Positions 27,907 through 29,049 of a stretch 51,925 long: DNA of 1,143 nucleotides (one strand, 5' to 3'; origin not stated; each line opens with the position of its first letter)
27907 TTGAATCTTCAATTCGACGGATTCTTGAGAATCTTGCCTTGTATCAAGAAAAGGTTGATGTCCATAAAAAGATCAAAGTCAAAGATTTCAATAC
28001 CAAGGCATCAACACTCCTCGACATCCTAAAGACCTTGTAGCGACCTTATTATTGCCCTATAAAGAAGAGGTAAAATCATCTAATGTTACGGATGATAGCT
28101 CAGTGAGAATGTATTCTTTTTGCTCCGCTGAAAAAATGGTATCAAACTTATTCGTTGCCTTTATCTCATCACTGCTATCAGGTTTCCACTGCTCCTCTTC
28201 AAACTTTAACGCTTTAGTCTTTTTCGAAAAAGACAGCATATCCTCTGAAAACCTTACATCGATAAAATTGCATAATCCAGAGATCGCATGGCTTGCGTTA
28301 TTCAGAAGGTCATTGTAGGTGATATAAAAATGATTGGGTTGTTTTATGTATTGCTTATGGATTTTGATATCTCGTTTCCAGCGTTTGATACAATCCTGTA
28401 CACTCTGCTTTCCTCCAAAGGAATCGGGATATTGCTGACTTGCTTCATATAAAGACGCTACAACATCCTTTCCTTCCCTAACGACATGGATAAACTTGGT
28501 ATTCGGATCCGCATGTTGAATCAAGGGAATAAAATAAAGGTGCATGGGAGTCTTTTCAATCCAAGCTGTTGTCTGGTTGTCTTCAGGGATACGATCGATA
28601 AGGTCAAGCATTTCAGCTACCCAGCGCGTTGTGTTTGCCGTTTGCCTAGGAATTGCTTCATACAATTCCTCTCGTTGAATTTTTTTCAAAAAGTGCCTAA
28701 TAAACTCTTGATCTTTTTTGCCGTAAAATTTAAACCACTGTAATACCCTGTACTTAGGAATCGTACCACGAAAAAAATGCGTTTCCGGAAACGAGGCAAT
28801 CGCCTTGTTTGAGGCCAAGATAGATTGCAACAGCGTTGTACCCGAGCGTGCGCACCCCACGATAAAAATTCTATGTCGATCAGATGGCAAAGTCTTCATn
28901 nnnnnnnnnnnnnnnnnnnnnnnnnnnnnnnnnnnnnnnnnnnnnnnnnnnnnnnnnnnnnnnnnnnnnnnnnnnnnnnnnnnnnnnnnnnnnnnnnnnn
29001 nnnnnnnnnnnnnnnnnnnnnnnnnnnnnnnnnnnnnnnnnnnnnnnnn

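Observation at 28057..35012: Six tightly packed minus-strand genes (GT4 - membrane GT2 - RibBA - CrtD-like - sulfotransferase x2) abutting the proteorhodopsin/retinal module: candidate carotenoid glycosylation/sulfation pathway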

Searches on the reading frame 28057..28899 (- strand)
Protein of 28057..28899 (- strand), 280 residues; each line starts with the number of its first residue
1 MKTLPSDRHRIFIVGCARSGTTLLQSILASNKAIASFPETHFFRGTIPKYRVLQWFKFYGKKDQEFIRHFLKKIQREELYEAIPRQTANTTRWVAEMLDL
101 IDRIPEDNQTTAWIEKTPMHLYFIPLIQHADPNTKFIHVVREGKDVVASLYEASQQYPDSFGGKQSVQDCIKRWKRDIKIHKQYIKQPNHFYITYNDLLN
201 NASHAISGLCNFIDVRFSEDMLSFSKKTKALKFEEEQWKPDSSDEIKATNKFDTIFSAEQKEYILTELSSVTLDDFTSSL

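Call 4: search_protein_families(library=pfam, proteins=[window:28057-28899:-], max_evalue=0.01)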
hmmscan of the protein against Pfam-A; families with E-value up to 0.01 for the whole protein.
window:28057-28899:- (280 aa): 3 families
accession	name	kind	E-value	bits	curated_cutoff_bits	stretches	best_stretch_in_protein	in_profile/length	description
PF13469.12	Sulfotransfer_3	-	9.8e-28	98.3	27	1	11-219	2-216/216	Sulfotransferase family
PF00685.33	Sulfotransfer_1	-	2.6e-14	53.7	22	1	10-239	3-203/255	Sulfotransferase domain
PF09037.16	Sulphotransf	-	0.0079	16.2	22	0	13-68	4-53/244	Stf0 sulphotransferase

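Call 8: search_protein_families(library=ncbifam, proteins=[window:28057-28899:-], max_evalue=0.001)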
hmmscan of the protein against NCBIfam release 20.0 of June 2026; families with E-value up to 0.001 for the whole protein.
window:28057-28899:- (280 aa): 0 families

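Call 20: find_homologous_proteins(query=window:28057-28899:-, max_evalue=0.00001)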
Query window:28057-28899:- (280 aa): 599 proteins with E <= 0.00001 among 870 candidates; the best 120 are listed.
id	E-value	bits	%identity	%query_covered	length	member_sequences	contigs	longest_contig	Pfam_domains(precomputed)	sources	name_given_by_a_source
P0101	1.8e-183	626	98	100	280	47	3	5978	PF13469.13,PF00685.34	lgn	-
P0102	1.2e-159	548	84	100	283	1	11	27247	PF13469.13,PF00685.34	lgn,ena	-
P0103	5.0e-115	401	62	99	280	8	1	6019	PF13469.13,PF00685.34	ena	-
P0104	5.7e-115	401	61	100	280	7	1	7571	PF13469.13,PF00685.34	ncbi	-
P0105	2.6e-99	350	55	99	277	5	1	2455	PF13469.13,PF00685.34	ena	-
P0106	7.7e-98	345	53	100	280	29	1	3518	PF13469.13,PF00685.34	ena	-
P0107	6.2e-92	326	51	95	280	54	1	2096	PF13469.13,PF00685.34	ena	-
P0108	5.2e-88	313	51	95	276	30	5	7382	PF13469.13,PF00685.34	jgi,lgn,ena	jgi:hypothetical protein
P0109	9.1e-81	289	48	95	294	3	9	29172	PF13469.13,PF00685.34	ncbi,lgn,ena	-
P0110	1.3e-74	269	45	94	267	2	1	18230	PF13469.13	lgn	-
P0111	2.5e-72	261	43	99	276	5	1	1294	PF13469.13,PF00685.34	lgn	-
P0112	1.9e-71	259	44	95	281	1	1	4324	PF13469.13,PF00685.34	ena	-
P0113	3.4e-71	258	42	95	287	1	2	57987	PF13469.13,PF00685.34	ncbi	ncbi:MAG: sulfotransferase [Candidatus Neomarinimicrobiota bacterium]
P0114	1.9e-70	255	43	98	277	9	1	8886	PF13469.13,PF00685.34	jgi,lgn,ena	-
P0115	2.3e-70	255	44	96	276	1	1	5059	PF13469.13,PF00685.34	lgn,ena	-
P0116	4.2e-69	251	42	96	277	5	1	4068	PF13469.13,PF00685.34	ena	-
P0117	4.3e-69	251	42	93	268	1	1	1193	PF13469.13,PF00685.34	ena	-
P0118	8.6e-69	250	43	96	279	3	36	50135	PF13469.13,PF00685.34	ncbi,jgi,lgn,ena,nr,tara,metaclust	ncbi:MAG: sulfotransferase [Candidatus Marinimicrobia bacterium]|jgi:hypothetical protein|nr:sulfotr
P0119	8.8e-66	240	40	96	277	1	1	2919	PF13469.13,PF00685.34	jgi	jgi:hypothetical protein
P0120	5.0e-62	228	39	96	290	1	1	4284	PF13469.13,PF00685.34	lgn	-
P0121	6.5e-62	227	41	95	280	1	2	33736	PF13469.13,PF00685.34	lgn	-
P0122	1.1e-61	227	42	92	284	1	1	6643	PF13469.13,PF00685.34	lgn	-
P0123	1.2e-60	223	37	96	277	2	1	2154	PF13469.13,PF00685.34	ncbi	-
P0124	1.2e-60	223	39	95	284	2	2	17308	PF13469.13,PF00685.34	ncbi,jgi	-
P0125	2.0e-60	222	41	95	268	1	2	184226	PF13469.13,PF00685.34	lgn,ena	-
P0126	2.6e-60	222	39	94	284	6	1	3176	PF13469.13,PF00685.34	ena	-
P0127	3.5e-60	222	40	95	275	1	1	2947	PF13469.13,PF00685.34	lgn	-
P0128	6.2e-60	221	42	89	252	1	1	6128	PF13469.13,PF00685.34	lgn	-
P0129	1.3e-59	220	38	97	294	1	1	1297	PF13469.13,PF00685.34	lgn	-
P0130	2.0e-59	219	37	97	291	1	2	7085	PF13469.13,PF00685.34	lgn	-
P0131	2.7e-59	219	38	95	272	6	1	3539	PF13469.13,PF00685.34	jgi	-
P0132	4.8e-59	218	38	95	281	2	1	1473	PF13469.13,PF00685.34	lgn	-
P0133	6.7e-59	217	39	95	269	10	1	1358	PF13469.13,PF00685.34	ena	-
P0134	4.5e-58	215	37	94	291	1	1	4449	PF13469.13,PF00685.34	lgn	-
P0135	8.0e-58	214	38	95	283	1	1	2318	PF13469.13,PF00685.34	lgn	-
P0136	1.7e-57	213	39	95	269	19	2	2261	PF13469.13,PF00685.34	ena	-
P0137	1.8e-57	213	37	97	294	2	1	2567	PF13469.13,PF00685.34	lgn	-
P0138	2.2e-57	212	38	94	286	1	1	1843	PF13469.13,PF00685.34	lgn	-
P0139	3.1e-57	212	43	94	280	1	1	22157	PF13469.13,PF00685.34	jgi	jgi:hypothetical protein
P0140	4.1e-57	212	41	95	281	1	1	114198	PF13469.13,PF00685.34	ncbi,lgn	ncbi:MAG TPA: sulfotransferase [Balneolaceae bacterium]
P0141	6.6e-57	211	40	95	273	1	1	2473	PF13469.13,PF00685.34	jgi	jgi:hypothetical protein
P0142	9.9e-57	210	38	97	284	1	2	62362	PF13469.13,PF00685.34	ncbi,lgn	-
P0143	3.8e-56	208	39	98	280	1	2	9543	PF13469.13,PF00685.34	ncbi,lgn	-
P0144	7.0e-56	208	38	95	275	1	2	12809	PF13469.13,PF00685.34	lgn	-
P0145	7.2e-56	207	40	82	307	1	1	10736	PF13469.13,PF00685.34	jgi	jgi:hypothetical protein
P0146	8.5e-56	207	38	93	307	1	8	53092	PF13469.13,PF00685.34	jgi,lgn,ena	-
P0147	1.3e-55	207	39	97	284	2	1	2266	PF13469.13,PF00685.34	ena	-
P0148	1.5e-55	206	38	93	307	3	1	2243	PF13469.13,PF00685.34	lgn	-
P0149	2.4e-55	206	38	93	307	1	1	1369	PF13469.13,PF00685.34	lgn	-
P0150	2.8e-55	206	38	93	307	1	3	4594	PF13469.13,PF00685.34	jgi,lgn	jgi:hypothetical protein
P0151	2.8e-55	206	37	95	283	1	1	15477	PF13469.13,PF00685.34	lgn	-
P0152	3.3e-55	205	37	93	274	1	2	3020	PF13469.13,PF00685.34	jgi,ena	-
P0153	4.0e-55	205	38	95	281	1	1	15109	PF13469.13,PF00685.34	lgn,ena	-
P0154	7.7e-55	204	39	93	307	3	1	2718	PF13469.13,PF00685.34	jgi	-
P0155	8.7e-55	204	39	95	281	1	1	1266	PF13469.13,PF00685.34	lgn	-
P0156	1.0e-54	204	37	93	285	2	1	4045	PF13469.13,PF00685.34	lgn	-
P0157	2.4e-54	202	37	95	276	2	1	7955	PF13469.13,PF00685.34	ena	-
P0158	3.1e-54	202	37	94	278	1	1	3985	PF13469.13,PF00685.34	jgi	jgi:hypothetical protein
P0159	4.2e-54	202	39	96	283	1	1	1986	PF13469.13,PF00685.34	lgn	-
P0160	6.3e-54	201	39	92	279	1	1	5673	PF13469.13,PF00685.34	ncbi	-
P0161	7.8e-54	201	38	96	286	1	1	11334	PF13469.13,PF00685.34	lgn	-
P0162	9.3e-54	201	45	68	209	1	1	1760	PF13469.13,PF00685.34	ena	-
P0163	2.0e-53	199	37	91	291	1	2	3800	PF13469.13,PF00685.34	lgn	-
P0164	2.5e-53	199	37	97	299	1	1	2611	PF13469.13,PF00685.34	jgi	-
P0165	2.7e-53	199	36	93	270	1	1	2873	PF13469.13,PF00685.34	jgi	jgi:hypothetical protein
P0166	3.0e-53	199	37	93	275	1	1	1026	PF13469.13,PF00685.34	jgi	jgi:hypothetical protein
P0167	3.3e-53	199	38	96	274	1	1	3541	PF13469.13,PF00685.34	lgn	-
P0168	3.3e-53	199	38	93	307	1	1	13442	PF13469.13,PF00685.34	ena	-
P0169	4.4e-53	198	39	93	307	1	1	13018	PF13469.13,PF00685.34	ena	-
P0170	4.7e-53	198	37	95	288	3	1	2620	PF13469.13,PF00685.34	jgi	-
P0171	5.1e-53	198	37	93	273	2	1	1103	PF13469.13,PF00685.34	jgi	-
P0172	6.2e-53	198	39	98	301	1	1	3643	PF13469.13,PF00685.34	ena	-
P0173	8.2e-53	197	39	96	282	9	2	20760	PF13469.13,PF00685.34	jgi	-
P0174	8.2e-53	197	35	95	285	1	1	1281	PF13469.13,PF00685.34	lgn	-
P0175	9.6e-53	197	38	96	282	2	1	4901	PF13469.13,PF00685.34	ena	-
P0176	1.2e-52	197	37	95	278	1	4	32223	PF13469.13,PF00685.34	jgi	jgi:LPS sulfotransferase NodH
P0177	1.3e-52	197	36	94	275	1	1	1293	PF13469.13,PF00685.34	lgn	-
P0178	1.4e-52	197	59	52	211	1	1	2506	PF13469.13,PF00685.34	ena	-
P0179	1.5e-52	197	37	95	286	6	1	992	PF13469.13,PF00685.34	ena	-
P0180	1.9e-52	196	37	95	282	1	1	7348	PF13469.13,PF00685.34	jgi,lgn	jgi:hypothetical protein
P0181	2.1e-52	196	36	96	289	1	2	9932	PF13469.13,PF00685.34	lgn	-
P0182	2.6e-52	196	35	95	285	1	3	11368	PF13469.13,PF00685.34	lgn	-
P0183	2.9e-52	196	37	93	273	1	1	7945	PF13469.13,PF00685.34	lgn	-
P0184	4.4e-52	195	37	93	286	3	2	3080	PF13469.13,PF00685.34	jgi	jgi:hypothetical protein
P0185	1.0e-51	194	36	94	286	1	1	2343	PF13469.13,PF00685.34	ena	-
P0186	1.1e-51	194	36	95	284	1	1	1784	PF13469.13,PF00685.34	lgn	-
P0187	1.2e-51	194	34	99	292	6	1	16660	PF13469.13,PF00685.34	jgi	-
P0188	1.2e-51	194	39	95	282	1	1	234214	PF13469.13,PF00685.34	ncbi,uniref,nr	ncbi:sulfotransferase [Fodinibius sp.]|uniref:sulfotransferase family protein n=1 Tax=Fodinibius sp.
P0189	1.5e-51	193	40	93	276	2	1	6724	PF13469.13,PF00685.34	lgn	-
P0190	1.7e-51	193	37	94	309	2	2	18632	PF13469.13,PF00685.34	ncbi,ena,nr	ncbi:MAG: sulfotransferase [Anaerolineae bacterium]|nr:sulfotransferase [Anaerolineae bacterium]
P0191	1.9e-51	193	39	95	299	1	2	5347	PF13469.13,PF00685.34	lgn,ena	-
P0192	1.9e-51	193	37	95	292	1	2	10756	PF13469.13,PF00685.34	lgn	-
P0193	2.5e-51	193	40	94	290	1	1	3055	PF13469.13,PF00685.34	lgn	-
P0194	4.2e-51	192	36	96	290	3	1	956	PF13469.13,PF00685.34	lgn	-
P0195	6.1e-51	191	39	94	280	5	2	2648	PF13469.13,PF00685.34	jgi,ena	-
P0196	8.0e-51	191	36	94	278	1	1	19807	PF13469.13,PF00685.34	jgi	jgi:hypothetical protein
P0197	9.0e-51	191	37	95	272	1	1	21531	PF13469.13,PF00685.34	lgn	-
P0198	1.1e-50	191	36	94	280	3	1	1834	PF13469.13,PF00685.34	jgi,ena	-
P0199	1.3e-50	190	36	93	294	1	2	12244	PF13469.13,PF00685.34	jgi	jgi:hypothetical protein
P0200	1.5e-50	190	38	95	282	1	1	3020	PF13469.13,PF00685.34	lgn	-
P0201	1.5e-50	190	32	94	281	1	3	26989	PF13469.13,PF00685.34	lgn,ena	-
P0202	2.0e-50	190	37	93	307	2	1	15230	PF13469.13,PF00685.34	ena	-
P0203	2.4e-50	189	37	93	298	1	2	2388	PF13469.13,PF00685.34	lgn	-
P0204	2.4e-50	189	36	93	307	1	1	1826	PF13469.13,PF00685.34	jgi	jgi:hypothetical protein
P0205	2.7e-50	189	36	98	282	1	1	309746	PF13469.13,PF00685.34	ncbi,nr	ncbi:MAG: sulfotransferase [Oscillatoria sp. SIO1A7]|nr:sulfotransferase [Oscillatoria sp. SIO1A7]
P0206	2.8e-50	189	35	94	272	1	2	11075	PF13469.13,PF00685.34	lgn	-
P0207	4.2e-50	189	37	96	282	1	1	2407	PF13469.13,PF00685.34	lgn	-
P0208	5.7e-50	188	36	96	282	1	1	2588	PF13469.13,PF00685.34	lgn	-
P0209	6.1e-50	188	37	96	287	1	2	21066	PF13469.13,PF00685.34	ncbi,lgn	-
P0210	6.4e-50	188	33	98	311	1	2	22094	PF13469.13,PF00685.34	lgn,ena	-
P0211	8.0e-50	188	39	87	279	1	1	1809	PF13469.13,PF00685.34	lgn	-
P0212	8.8e-50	188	34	95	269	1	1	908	PF13469.13,PF00685.34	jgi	jgi:hypothetical protein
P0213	9.1e-50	187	39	95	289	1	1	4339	PF13469.13,PF00685.34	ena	-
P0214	1.4e-49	187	34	95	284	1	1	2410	PF13469.13,PF00685.34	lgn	-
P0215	1.5e-49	187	37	95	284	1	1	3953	PF13469.13,PF00685.34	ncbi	ncbi:MAG: sulfotransferase family protein [Planktothrix sp.]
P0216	1.9e-49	186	35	96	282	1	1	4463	PF13469.13,PF00685.34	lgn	-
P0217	2.0e-49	186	37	96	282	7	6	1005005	PF13469.13,PF00685.34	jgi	-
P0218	2.4e-49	186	34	97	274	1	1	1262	PF13469.13,PF00685.34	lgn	-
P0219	2.4e-49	186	36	91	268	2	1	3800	PF13469.13,PF00685.34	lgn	-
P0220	3.2e-49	186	34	96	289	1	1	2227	PF13469.13,PF00685.34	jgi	-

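Call 22: find_encoding_contigs(protein=P0113, flank=10000, max_places=2)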
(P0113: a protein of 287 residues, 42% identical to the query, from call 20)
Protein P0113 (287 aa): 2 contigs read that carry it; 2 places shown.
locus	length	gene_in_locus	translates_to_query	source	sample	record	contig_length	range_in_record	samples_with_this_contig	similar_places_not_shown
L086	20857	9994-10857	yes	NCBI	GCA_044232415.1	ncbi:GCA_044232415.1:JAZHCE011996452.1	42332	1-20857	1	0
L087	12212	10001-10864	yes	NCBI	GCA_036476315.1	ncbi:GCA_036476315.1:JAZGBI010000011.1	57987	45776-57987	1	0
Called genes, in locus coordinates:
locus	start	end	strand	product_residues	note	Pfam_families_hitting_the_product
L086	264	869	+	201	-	PF00081:Sod_Fe_N, PF02777:Sod_Fe_C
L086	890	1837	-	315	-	PF01112:Asparaginase_2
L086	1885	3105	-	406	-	PF02518:HATPase_c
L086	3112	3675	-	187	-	PF01583:APS_kinase, PF01656:CbiA (weak), PF13238:AAA_18, PF13671:AAA_33 (weak)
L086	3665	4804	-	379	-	PF14306:PUA_2, PF01747:ATP-sulfurylase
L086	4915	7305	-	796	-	PF09586:YfhO (weak)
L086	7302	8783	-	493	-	PF01943:Polysacc_synt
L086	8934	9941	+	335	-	PF00685:Sulfotransfer_1 (weak), PF13469:Sulfotransfer_3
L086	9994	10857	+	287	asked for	PF00685:Sulfotransfer_1, PF13469:Sulfotransfer_3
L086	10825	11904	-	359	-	PF13524:Glyco_trans_1_2 (faint)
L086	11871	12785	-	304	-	PF00535:Glycos_transf_2, PF10111:Glyco_tranf_2_2, PF13641:Glyco_tranf_2_3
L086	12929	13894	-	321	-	PF13641:Glyco_tranf_2_3, PF00535:Glycos_transf_2, PF10111:Glyco_tranf_2_2 (faint)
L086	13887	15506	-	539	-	PF14559:TPR_19 (weak), PF00515:TPR_1 (weak), PF13428:TPR_14 (weak), PF13432:TPR_16 (weak), PF13429:TPR_15, PF12895:ANAPC3 (weak), PF00515:TPR_1 (weak), PF07719:TPR_2 (weak), +21 more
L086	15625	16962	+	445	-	PF05195:AMP_N, PF00557:Peptidase_M24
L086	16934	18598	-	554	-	PF13492:GAF_3 (weak), PF01590:GAF, PF13185:GAF_2, PF00990:GGDEF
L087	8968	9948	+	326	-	PF00685:Sulfotransfer_1 (weak), PF13469:Sulfotransfer_3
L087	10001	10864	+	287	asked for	PF00685:Sulfotransfer_1, PF13469:Sulfotransfer_3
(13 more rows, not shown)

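Call 23: find_encoding_contigs(protein=P0102, flank=10000, max_places=3)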
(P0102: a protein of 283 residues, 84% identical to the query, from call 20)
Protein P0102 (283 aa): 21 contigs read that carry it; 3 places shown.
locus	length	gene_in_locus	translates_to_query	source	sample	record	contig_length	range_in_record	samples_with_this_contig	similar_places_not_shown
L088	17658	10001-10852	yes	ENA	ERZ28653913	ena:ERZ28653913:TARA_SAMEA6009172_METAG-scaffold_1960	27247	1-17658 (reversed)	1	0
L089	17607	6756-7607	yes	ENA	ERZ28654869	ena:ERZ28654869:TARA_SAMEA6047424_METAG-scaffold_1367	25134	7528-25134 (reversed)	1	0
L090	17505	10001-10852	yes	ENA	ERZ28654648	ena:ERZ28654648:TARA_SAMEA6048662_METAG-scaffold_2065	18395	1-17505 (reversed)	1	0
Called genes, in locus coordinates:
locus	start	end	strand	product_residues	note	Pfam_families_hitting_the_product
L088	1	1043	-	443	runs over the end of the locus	PF02881:SRP54_N, PF06414:Zeta_toxin (faint), PF20720:nSTAND3 (faint), PF00448:SRP54, PF02492:cobW (faint), PF02978:SRP_SPB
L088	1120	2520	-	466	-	-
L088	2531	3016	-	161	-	-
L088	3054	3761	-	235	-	PF00535:Glycos_transf_2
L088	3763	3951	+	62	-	-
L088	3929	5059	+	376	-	PF13439:Glyco_transf_4, PF13692:Glyco_trans_1_4, PF00534:Glycos_transf_1 (weak), PF13524:Glyco_trans_1_2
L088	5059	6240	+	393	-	PF00535:Glycos_transf_2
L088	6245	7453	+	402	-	PF00926:DHBP_synthase, PF00925:GTP_cyclohydro2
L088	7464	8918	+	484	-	PF01266:DAO (faint), PF01593:Amino_oxidase, PF03486:HI0933_like (faint), PF13450:NAD_binding_8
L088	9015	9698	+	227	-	PF13469:Sulfotransfer_3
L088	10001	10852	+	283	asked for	PF00685:Sulfotransfer_1, PF13469:Sulfotransfer_3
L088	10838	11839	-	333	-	-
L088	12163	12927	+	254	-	PF01036:Bac_rhodopsin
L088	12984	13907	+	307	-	PF15461:BCD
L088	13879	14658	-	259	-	PF18916:Lycopene_cyc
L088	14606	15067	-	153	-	-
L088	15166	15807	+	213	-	PF01135:PCMT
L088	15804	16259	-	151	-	PF01668:SmpB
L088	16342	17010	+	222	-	PF01325:Fe_dep_repress, PF02742:Fe_dep_repr_C, PF04023:FeoA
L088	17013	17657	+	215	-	?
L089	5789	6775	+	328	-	PF13469:Sulfotransfer_3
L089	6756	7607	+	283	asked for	PF00685:Sulfotransfer_1, PF13469:Sulfotransfer_3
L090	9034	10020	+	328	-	PF13469:Sulfotransfer_3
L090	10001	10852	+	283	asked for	PF00685:Sulfotransfer_1, PF13469:Sulfotransfer_3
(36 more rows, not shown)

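Call 24: find_encoding_contigs(protein=P0109, flank=10000, max_places=3)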
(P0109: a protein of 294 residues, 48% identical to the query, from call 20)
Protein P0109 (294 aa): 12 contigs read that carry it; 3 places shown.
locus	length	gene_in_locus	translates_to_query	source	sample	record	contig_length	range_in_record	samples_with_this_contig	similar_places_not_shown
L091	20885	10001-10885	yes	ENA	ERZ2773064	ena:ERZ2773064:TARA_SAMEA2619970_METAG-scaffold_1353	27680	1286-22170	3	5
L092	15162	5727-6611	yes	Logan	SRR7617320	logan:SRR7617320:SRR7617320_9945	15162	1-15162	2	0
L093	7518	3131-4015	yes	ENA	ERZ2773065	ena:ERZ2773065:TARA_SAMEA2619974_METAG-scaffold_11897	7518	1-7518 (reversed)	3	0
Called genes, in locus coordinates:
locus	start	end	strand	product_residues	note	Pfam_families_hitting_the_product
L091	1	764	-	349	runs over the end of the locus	PF00930:DPPIV_N (faint), PF26550:Tricorn_2nd (faint), PF26549:Tricorn_N, PF07676:PD40 (weak)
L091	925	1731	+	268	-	PF06181:Urate_ox_N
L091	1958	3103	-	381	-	PF02518:HATPase_c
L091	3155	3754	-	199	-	PF01583:APS_kinase, PF01656:CbiA, PF13238:AAA_18 (faint), PF13614:AAA_31 (faint), PF13671:AAA_33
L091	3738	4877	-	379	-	PF14306:PUA_2, PF01747:ATP-sulfurylase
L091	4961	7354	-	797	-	PF09586:YfhO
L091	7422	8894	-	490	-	PF01943:Polysacc_synt, PF13440:Polysacc_synt_3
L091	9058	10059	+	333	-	PF00685:Sulfotransfer_1 (weak), PF13469:Sulfotransfer_3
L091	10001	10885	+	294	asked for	PF00685:Sulfotransfer_1, PF13469:Sulfotransfer_3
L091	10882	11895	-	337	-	PF00534:Glycos_transf_1, PF13692:Glyco_trans_1_4 (weak)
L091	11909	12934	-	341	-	PF00535:Glycos_transf_2, PF10111:Glyco_tranf_2_2, PF13641:Glyco_tranf_2_3, PF13632:Glyco_trans_2_3 (weak)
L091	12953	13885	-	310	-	PF00535:Glycos_transf_2, PF10111:Glyco_tranf_2_2 (weak), PF13641:Glyco_tranf_2_3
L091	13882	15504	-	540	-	PF09295:ChAPs (faint), PF13429:TPR_15 (faint), PF00515:TPR_1 (faint), PF12895:ANAPC3 (faint), PF13424:TPR_12 (faint), PF13432:TPR_16 (faint), PF23914:TPR_CcmH_CycH (faint), PF07719:TPR_2 (faint), +14 more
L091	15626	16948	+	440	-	PF05195:AMP_N, PF00557:Peptidase_M24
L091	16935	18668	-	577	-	PF13185:GAF_2 (faint), PF13492:GAF_3 (faint), PF01590:GAF (faint), PF00990:GGDEF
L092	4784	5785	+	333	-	PF00685:Sulfotransfer_1 (weak), PF13469:Sulfotransfer_3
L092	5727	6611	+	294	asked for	PF00685:Sulfotransfer_1, PF13469:Sulfotransfer_3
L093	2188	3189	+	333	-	PF00685:Sulfotransfer_1 (weak), PF13469:Sulfotransfer_3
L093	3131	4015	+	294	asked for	PF00685:Sulfotransfer_1, PF13469:Sulfotransfer_3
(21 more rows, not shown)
